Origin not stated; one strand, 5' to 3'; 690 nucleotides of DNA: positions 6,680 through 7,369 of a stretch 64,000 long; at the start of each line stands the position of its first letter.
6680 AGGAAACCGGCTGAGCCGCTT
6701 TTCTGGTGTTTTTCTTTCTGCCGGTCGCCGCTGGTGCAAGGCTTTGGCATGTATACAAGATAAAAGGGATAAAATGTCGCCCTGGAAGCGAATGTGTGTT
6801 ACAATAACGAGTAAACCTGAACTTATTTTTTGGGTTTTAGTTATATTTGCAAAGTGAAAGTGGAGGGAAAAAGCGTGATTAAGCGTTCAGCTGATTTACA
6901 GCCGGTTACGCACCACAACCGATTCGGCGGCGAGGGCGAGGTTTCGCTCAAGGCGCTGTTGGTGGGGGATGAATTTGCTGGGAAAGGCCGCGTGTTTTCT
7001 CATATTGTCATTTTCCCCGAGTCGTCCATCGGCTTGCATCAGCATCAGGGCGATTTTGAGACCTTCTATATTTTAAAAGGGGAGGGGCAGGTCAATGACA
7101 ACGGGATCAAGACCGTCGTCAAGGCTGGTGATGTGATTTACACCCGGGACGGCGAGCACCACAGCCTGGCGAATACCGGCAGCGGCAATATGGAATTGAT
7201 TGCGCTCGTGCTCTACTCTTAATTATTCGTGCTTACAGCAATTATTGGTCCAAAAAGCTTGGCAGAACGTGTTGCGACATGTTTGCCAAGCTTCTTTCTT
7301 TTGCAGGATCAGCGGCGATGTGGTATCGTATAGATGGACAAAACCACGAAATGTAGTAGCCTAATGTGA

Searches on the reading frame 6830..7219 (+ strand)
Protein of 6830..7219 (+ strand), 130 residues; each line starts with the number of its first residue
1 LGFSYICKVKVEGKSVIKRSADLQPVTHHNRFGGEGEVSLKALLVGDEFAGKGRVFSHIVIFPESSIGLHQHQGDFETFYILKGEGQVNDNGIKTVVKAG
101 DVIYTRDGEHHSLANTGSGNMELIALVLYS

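Call 11: search_protein_families(library=pfam, proteins=[window:6830-7219:+])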
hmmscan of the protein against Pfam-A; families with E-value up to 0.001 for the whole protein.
window:6830-7219:+ (130 aa): 6 families
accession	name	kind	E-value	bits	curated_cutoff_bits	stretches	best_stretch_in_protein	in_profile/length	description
PF07883.17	Cupin_2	-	9e-16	57.8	27.2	1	63-125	7-68/70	Cupin domain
PF02311.25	AraC_binding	-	1.4e-05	25.3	21.1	1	60-120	9-68/135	AraC-like ligand binding domain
PF05899.18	Cupin_3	-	2.3e-05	24.4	23.5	1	74-109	24-60/74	EutQ-like cupin domain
PF01050.24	MannoseP_isomer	-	4.8e-05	24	23.6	1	57-125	31-99/116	Mannose-6-phosphate isomerase C-terminal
PF00190.28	Cupin_1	-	0.00015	21.8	22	1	57-125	36-112/151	Cupin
PF12973.13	Cupin_7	-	0.00016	21.9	27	1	37-115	19-89/105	ChrR Cupin-like domain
